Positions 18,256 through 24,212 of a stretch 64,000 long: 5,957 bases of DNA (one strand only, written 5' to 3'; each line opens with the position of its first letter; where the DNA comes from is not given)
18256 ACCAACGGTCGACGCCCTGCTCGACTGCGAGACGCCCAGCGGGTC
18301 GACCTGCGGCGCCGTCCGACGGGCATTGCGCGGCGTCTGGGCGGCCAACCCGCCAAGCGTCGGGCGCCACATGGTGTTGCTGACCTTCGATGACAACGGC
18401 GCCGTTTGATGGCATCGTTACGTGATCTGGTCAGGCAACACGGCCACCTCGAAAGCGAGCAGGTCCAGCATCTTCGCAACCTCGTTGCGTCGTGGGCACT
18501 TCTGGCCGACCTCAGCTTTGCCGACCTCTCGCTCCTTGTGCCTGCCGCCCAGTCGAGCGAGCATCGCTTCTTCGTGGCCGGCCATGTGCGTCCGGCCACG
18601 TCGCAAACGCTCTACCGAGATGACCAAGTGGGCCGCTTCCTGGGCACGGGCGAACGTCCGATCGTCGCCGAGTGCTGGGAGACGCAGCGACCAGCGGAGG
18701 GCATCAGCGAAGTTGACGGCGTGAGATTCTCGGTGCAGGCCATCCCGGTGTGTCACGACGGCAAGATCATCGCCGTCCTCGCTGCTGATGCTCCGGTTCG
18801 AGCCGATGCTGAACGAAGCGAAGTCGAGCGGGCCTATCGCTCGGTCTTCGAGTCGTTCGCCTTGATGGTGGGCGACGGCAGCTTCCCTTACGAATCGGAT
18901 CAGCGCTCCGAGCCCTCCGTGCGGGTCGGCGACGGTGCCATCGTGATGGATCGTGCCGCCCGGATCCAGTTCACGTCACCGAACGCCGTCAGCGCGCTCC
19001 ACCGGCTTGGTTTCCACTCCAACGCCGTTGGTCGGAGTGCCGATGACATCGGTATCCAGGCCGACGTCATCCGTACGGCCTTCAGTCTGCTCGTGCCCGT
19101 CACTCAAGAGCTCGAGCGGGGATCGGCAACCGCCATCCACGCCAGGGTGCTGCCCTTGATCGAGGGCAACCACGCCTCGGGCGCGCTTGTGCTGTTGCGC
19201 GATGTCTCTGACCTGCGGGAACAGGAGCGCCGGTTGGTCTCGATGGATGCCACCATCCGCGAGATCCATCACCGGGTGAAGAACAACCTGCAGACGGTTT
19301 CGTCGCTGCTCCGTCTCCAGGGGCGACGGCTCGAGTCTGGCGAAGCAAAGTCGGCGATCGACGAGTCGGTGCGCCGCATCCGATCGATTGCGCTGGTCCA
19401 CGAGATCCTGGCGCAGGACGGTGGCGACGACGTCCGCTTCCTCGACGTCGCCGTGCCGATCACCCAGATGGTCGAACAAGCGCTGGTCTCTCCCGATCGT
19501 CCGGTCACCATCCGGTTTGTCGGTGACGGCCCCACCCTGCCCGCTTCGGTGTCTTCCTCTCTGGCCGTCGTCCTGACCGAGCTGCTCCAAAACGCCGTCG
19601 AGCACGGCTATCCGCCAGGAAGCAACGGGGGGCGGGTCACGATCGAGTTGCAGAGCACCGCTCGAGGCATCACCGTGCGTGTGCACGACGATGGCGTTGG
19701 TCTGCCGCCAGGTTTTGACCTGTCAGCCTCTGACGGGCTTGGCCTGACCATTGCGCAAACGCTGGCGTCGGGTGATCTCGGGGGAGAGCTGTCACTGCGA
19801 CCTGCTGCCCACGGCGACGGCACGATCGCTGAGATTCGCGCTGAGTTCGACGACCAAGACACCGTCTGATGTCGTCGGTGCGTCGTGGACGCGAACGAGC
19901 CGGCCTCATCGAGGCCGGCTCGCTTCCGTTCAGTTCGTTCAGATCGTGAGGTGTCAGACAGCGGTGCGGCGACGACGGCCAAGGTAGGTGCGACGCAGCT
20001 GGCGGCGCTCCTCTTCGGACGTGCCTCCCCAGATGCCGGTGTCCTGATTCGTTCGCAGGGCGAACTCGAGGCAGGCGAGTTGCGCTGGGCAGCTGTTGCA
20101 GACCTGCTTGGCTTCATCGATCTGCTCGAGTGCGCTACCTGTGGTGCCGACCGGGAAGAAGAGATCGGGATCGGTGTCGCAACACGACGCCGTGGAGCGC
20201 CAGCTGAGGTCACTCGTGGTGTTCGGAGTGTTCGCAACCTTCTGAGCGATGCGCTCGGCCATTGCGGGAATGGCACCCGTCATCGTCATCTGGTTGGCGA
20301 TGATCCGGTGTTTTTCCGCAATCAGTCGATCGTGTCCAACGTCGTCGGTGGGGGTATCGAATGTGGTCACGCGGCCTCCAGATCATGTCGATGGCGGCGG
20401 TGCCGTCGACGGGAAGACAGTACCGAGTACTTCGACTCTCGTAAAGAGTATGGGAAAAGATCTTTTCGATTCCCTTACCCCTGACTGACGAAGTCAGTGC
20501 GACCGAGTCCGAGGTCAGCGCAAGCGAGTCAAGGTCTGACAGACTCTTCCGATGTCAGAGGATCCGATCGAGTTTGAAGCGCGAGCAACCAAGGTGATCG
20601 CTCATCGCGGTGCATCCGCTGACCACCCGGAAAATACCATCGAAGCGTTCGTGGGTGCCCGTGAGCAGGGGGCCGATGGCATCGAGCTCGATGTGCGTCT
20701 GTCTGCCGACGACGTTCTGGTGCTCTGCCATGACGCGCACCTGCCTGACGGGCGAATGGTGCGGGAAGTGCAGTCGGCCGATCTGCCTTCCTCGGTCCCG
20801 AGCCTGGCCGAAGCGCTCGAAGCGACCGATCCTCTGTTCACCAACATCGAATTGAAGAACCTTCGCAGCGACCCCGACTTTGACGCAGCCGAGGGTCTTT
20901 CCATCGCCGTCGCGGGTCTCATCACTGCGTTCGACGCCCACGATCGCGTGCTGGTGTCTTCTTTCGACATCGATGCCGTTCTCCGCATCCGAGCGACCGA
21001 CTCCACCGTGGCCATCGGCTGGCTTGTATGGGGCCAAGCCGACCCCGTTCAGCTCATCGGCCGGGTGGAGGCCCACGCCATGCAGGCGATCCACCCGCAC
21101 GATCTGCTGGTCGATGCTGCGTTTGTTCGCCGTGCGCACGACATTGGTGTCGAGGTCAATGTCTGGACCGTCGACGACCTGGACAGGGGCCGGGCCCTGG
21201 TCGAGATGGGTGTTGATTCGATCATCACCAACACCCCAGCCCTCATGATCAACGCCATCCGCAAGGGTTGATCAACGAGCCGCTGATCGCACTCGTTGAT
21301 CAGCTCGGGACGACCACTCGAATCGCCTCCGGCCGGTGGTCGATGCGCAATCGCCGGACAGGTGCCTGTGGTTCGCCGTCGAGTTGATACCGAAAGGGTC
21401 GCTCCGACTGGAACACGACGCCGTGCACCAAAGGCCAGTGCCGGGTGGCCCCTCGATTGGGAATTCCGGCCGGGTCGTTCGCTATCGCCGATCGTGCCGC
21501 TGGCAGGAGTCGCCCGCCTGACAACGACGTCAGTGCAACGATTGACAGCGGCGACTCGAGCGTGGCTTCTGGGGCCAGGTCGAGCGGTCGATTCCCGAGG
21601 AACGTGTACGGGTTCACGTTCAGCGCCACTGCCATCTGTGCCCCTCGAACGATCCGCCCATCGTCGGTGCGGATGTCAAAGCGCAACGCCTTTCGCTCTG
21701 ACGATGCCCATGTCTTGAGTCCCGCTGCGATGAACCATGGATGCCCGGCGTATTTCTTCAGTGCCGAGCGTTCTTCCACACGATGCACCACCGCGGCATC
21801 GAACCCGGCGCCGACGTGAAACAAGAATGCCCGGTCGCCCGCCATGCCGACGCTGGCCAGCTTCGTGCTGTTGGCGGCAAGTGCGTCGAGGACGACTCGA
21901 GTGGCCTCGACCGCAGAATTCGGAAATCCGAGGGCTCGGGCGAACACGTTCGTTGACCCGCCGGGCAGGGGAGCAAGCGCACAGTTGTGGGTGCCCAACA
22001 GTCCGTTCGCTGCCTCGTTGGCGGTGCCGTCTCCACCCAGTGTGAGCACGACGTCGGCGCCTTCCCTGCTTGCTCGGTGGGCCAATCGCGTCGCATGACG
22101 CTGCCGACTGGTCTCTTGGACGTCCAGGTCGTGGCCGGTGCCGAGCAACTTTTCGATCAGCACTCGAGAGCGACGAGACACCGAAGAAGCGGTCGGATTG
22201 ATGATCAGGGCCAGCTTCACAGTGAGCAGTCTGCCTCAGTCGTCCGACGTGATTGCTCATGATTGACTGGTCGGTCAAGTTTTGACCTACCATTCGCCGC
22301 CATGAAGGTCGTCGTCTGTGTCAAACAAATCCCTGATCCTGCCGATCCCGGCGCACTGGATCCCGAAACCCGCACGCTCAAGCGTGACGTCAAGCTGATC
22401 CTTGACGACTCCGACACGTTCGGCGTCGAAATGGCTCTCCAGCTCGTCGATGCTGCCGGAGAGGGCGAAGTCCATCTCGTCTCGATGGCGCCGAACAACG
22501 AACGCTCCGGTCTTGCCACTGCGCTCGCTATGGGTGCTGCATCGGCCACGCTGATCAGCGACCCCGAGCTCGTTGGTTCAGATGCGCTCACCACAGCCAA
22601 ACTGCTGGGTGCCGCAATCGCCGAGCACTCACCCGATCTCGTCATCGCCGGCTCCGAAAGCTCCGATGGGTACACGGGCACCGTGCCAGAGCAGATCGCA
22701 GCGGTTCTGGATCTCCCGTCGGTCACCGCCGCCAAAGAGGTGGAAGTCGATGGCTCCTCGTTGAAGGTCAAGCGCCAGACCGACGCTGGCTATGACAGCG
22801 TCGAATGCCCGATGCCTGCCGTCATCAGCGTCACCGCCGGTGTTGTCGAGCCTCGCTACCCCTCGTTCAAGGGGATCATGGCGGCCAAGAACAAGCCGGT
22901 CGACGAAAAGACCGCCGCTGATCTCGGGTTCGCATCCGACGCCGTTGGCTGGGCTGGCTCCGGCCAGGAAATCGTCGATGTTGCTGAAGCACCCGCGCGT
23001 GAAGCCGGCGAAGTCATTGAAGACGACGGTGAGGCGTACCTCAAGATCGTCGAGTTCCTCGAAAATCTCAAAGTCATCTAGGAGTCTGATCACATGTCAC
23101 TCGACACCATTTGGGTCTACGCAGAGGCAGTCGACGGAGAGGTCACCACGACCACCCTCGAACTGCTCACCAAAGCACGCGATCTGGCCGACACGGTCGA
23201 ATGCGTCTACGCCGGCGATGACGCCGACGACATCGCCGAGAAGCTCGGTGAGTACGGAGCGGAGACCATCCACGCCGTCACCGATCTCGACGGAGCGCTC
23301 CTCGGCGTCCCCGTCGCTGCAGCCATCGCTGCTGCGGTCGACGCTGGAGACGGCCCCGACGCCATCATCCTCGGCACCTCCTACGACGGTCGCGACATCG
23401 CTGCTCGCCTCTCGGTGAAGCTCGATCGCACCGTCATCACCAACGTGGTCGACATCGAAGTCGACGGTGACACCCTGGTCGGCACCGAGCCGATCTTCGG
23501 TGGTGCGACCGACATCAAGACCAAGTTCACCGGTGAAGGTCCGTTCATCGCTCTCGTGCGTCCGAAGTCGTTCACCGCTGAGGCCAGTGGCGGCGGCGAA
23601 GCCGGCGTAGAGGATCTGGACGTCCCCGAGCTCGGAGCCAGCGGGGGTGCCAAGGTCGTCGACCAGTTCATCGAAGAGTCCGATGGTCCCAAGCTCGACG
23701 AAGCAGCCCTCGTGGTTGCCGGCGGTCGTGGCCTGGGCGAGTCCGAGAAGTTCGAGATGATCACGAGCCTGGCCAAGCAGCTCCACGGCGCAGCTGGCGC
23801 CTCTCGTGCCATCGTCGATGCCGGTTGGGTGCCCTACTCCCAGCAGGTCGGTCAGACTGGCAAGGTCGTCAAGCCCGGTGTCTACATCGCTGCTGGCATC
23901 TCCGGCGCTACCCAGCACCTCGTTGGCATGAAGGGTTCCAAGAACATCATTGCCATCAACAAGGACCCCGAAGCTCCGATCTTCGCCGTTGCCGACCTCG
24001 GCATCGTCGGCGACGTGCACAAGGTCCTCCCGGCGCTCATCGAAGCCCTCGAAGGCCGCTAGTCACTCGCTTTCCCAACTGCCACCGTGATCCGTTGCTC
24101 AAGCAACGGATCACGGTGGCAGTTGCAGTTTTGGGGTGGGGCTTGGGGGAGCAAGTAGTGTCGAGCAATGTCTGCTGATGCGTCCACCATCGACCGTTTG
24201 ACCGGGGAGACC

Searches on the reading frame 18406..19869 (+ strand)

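Call 41: search_protein_families(library=pfam, proteins=[window:18406-19869:+])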
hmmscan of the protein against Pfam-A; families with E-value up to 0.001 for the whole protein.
window:18406-19869:+ (487 aa): 5 families
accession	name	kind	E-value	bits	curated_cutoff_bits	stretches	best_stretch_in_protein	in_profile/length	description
PF12282.15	GAF_PdtaS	-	4.7e-34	117.8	23.7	1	5-146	1-143/145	Histidine kinase PdtaS, GAF domain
PF07568.18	HisKA_2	-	2.7e-22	79.1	22.3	1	286-353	1-69/76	Histidine kinase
PF02518.31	HATPase_c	-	8.4e-12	46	26.4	1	384-478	4-106/111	Histidine kinase-, DNA gyrase B-, and HSP90-like ATPase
PF13581.12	HATPase_c_2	-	4.5e-11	43.3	27.4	1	377-454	23-109/127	Histidine kinase-like ATPase domain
PF07536.20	HWE_HK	-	5.1e-07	30.8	22.8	1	286-349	1-62/83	HWE histidine kinase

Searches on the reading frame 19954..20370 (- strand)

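Call 41: search_protein_families(library=pfam, proteins=[window:19954-20370:-])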
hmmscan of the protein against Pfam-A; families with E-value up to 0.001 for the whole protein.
window:19954-20370:- (138 aa): 1 family
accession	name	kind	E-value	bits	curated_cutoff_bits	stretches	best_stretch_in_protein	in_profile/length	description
PF02467.21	Whib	-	1.8e-23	83.3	23.6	1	57-125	1-65/65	Transcription factor WhiB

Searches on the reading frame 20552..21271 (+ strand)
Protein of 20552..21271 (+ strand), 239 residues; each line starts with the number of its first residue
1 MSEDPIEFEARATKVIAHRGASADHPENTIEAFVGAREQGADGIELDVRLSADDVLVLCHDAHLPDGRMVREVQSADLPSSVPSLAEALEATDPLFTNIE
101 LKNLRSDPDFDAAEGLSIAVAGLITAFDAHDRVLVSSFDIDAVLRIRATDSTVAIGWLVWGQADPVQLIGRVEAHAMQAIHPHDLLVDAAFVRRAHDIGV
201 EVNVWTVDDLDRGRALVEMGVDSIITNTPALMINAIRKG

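Call 41: search_protein_families(library=pfam, proteins=[window:20552-21271:+])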
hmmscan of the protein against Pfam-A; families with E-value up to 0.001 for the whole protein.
window:20552-21271:+ (239 aa): 2 families
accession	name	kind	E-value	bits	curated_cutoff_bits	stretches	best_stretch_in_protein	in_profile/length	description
PF03009.23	GDPD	-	3e-34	119.7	23.6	1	18-230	1-243/244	Glycerophosphoryl diester phosphodiesterase family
PF13653.12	GDPD_2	-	3.6e-05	24.6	27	1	202-229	2-29/30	Glycerophosphoryl diester phosphodiesterase family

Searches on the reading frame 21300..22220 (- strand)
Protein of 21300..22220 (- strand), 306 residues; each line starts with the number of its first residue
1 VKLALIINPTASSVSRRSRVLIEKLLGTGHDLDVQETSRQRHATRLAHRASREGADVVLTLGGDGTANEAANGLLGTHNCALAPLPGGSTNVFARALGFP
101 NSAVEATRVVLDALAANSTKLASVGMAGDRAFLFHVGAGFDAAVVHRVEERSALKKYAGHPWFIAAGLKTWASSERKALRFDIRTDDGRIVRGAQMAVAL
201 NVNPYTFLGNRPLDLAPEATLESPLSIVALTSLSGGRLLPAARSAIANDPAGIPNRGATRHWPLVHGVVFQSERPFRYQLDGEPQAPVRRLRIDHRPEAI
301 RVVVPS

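Call 41: search_protein_families(library=pfam, proteins=[window:21300-22220:-])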
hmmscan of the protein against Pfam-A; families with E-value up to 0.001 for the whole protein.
window:21300-22220:- (306 aa): 2 families
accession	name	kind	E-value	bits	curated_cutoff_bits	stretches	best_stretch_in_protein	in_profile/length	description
PF00781.29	DAGK_cat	-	2.5e-24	85.7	23.6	1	2-113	1-115/125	Diacylglycerol kinase catalytic domain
PF01513.26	NAD_kinase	-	0.00026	21.7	25.5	1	35-73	53-91/130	ATP-NAD kinase N-terminal domain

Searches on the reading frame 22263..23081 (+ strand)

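Call 42: search_protein_families(library=pfam, proteins=[window:22263-23081:+])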
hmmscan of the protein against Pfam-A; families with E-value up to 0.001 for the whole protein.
window:22263-23081:+ (272 aa): 1 family
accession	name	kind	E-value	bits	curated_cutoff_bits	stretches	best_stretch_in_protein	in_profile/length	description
PF01012.27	ETF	-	8.3e-37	127.2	26.7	1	41-220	6-180/181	Electron transfer flavoprotein domain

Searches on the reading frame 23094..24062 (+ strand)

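Call 42: search_protein_families(library=pfam, proteins=[window:23094-24062:+])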
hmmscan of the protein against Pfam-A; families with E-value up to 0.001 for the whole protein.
window:23094-24062:+ (322 aa): 2 families
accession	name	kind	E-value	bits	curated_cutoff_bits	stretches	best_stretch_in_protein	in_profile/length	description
PF00766.25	ETF_alpha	-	1.4e-33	115.1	27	1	200-280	1-81/81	Electron transfer flavoprotein FAD-binding domain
PF01012.27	ETF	-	2.7e-30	106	26.7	1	6-179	1-180/181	Electron transfer flavoprotein domain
